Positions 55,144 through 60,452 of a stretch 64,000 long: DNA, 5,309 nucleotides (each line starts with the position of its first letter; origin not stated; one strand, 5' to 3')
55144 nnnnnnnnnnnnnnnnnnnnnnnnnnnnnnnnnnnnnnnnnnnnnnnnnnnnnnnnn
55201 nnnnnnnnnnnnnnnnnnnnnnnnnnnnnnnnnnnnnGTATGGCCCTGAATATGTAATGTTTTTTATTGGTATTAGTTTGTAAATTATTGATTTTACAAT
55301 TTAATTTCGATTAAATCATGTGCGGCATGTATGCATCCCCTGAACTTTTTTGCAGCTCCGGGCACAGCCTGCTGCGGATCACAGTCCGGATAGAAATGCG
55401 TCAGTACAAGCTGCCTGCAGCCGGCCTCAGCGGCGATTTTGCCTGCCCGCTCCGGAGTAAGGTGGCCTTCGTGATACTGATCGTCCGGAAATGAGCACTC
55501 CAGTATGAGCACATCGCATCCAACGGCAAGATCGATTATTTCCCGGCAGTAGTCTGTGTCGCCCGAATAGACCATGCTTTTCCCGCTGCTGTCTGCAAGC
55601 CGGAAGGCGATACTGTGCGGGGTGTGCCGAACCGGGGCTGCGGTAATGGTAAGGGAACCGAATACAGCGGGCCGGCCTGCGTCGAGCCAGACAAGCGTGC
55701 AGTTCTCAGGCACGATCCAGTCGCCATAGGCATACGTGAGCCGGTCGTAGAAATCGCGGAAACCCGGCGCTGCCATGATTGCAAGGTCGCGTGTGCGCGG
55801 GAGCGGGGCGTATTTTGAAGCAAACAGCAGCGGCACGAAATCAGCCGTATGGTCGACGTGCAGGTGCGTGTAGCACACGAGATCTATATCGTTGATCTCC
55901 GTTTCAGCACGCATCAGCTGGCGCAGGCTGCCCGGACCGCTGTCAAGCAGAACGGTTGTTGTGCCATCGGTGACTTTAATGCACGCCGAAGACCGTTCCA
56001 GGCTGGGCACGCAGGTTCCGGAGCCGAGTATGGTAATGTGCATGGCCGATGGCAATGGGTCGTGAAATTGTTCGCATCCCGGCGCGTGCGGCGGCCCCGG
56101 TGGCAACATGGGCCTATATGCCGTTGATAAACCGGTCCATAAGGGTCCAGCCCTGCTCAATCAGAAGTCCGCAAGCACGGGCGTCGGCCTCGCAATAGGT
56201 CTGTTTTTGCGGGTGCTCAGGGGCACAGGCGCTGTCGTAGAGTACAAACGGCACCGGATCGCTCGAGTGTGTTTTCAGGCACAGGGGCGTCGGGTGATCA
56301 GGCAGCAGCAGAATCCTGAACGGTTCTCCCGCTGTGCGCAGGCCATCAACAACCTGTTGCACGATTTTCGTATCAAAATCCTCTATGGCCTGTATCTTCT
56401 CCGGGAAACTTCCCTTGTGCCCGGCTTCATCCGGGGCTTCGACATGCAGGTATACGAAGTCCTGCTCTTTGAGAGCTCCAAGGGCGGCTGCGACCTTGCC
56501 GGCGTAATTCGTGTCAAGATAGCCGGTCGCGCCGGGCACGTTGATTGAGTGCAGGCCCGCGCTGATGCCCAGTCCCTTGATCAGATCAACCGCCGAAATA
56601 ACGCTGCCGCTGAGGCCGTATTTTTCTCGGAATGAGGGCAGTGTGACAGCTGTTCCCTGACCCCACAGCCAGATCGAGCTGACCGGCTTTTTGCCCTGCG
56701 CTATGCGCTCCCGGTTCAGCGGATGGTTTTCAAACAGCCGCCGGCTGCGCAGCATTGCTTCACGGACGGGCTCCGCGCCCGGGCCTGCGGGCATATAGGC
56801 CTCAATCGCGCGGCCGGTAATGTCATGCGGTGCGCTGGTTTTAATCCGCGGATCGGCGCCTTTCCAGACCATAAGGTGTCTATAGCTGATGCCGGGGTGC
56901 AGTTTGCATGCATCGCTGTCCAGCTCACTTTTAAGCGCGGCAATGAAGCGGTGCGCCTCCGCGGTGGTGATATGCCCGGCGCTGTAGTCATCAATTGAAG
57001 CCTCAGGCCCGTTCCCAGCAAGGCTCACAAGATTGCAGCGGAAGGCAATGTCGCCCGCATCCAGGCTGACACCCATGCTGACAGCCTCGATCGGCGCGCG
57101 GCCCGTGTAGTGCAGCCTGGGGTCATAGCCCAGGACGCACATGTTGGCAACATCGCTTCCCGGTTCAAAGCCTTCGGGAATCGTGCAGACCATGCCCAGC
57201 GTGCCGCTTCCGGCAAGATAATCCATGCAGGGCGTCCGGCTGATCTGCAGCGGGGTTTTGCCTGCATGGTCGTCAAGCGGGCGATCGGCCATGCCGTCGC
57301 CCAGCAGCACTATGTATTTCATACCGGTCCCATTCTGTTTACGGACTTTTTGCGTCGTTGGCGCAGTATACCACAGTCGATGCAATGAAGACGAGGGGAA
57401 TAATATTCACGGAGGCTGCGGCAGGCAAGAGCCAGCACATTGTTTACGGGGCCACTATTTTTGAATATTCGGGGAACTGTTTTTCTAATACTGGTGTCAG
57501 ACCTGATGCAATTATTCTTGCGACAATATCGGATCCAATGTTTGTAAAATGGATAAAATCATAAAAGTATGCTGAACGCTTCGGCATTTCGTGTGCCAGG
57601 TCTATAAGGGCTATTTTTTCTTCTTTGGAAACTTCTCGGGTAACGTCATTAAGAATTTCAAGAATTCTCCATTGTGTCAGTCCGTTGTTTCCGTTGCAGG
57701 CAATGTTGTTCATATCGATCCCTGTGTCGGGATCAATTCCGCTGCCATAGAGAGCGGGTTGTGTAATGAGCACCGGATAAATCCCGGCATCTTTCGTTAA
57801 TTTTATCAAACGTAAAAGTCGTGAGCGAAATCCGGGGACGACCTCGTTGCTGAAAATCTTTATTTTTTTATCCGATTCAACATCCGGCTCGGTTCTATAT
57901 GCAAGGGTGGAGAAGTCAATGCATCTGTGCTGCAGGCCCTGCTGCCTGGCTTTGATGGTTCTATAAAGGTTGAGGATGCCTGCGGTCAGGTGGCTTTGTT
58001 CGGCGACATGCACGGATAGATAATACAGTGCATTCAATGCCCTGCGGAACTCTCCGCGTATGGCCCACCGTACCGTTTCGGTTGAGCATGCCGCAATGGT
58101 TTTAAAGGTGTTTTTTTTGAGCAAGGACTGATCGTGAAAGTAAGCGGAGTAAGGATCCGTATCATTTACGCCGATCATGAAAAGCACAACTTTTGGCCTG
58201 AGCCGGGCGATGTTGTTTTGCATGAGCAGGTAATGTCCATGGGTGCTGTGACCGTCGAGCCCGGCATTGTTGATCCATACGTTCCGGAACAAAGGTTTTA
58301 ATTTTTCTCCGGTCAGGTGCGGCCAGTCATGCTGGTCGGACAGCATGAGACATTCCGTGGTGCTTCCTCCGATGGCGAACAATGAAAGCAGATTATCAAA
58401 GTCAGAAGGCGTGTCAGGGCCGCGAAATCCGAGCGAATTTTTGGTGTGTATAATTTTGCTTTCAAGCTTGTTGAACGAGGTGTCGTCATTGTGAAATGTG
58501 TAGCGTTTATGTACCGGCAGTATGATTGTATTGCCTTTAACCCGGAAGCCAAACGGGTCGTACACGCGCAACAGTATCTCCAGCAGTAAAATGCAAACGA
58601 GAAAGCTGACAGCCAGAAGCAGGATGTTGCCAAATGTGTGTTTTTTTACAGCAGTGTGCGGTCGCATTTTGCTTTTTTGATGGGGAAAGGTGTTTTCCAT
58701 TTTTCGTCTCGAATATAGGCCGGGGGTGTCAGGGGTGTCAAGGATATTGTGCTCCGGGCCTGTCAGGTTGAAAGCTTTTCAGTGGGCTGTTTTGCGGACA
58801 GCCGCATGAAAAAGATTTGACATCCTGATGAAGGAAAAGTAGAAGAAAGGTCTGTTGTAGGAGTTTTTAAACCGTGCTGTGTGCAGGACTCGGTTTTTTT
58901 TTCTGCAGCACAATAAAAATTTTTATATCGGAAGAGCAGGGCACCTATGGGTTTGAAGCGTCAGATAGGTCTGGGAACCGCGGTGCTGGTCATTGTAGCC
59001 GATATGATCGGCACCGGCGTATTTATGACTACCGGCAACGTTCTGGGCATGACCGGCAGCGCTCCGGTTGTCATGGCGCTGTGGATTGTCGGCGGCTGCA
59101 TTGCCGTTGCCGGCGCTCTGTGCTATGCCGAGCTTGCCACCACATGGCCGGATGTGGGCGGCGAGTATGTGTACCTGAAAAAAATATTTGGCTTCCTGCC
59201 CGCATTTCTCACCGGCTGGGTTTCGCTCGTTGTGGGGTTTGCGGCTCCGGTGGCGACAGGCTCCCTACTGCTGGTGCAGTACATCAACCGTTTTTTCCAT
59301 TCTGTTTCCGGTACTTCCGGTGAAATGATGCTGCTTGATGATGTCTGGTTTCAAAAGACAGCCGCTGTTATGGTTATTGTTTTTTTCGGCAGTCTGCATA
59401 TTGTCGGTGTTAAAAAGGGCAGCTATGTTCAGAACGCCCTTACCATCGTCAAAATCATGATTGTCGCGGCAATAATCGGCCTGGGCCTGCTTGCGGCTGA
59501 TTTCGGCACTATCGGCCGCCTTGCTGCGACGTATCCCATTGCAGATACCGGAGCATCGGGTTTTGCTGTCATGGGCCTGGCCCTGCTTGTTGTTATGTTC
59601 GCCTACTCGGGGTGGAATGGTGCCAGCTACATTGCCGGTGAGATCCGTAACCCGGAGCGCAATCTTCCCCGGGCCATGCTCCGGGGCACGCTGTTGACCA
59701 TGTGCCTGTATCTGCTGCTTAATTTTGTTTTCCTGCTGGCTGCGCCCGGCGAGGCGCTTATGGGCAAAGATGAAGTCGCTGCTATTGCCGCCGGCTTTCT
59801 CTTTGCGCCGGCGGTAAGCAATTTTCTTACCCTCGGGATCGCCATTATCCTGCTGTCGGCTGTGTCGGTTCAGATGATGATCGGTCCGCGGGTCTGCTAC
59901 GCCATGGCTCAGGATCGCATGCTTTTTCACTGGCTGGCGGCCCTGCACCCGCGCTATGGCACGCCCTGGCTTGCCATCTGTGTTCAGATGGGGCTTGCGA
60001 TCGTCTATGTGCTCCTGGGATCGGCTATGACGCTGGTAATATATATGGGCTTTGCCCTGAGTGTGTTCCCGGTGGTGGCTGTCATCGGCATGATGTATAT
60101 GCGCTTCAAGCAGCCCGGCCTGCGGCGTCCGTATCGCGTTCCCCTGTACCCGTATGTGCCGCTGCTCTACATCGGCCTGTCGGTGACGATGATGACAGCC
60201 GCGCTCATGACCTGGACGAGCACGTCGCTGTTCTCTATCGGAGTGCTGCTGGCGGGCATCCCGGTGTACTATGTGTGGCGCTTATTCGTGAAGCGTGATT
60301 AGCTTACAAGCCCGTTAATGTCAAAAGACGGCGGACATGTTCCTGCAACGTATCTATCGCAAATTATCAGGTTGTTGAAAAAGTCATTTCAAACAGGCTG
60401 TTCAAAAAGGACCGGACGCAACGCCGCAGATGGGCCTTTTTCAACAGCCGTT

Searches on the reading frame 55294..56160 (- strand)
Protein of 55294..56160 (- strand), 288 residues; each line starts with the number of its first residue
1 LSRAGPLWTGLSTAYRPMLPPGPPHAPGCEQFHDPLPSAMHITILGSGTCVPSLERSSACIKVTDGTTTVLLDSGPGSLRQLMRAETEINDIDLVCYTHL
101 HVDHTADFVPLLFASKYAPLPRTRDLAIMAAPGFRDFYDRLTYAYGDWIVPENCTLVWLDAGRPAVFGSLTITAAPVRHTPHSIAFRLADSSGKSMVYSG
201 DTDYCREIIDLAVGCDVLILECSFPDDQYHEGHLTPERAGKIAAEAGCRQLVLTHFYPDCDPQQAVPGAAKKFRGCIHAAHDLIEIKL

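Call 64: search_protein_families(library=pfam, proteins=[window:55294-56160:-], max_evalue=0.00001)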
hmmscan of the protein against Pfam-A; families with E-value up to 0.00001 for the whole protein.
window:55294-56160:- (288 aa): 2 families
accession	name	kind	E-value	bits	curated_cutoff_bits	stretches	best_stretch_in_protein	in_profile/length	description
PF12706.13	Lactamase_B_2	-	1.1e-25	90.9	27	1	68-256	1-200/200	Beta-lactamase superfamily domain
PF00753.33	Lactamase_B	-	4.7e-13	50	22.7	1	58-221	6-162/196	Metallo-beta-lactamase superfamily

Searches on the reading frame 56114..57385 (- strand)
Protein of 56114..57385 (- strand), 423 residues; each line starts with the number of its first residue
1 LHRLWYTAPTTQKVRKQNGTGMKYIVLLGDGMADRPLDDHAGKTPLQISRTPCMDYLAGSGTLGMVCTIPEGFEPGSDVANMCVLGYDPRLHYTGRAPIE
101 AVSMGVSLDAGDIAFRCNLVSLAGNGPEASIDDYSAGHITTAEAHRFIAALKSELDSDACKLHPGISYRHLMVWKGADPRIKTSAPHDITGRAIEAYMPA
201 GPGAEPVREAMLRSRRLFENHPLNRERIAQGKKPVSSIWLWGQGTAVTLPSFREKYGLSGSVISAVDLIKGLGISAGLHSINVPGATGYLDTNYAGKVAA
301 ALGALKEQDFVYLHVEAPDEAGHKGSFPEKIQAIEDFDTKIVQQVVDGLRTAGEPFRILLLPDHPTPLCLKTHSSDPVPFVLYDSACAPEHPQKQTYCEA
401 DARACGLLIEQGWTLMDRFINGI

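Call 64: search_protein_families(library=pfam, proteins=[window:56114-57385:-], max_evalue=0.00001)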
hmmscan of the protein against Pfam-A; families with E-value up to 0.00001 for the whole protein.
window:56114-57385:- (423 aa): 2 families
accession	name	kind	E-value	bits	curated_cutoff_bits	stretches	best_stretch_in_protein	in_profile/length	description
PF10143.14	PhosphMutase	-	3.2e-54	183.8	21.5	1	58-224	1-170/170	2,3-bisphosphoglycerate-independent phosphoglycerate mutase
PF01676.23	Metalloenzyme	-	1.7e-39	136.3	24.3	1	22-389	1-227/252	Metalloenzyme superfamily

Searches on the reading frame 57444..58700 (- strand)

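Call 64: search_protein_families(library=pfam, proteins=[window:57444-58700:-], max_evalue=0.00001)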
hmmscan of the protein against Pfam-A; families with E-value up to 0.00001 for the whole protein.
window:57444-58700:- (418 aa): 1 family
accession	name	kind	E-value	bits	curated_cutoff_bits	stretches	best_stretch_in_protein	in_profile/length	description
PF13472.12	Lipase_GDSL_2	-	5.7e-13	50.2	32.9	1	109-390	1-176/178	GDSL-like Lipase/Acylhydrolase family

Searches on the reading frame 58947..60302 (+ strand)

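Call 64: search_protein_families(library=pfam, proteins=[window:58947-60302:+], max_evalue=0.00001)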
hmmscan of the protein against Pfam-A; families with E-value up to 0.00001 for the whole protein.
window:58947-60302:+ (451 aa): 2 families
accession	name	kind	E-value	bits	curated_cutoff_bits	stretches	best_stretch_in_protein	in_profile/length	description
PF13520.12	AA_permease_2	-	3.9e-59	201.1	27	1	8-427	2-418/427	Amino acid permease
PF00324.27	AA_permease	-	1.3e-30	106.9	24.6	1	14-422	4-423/470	Amino acid permease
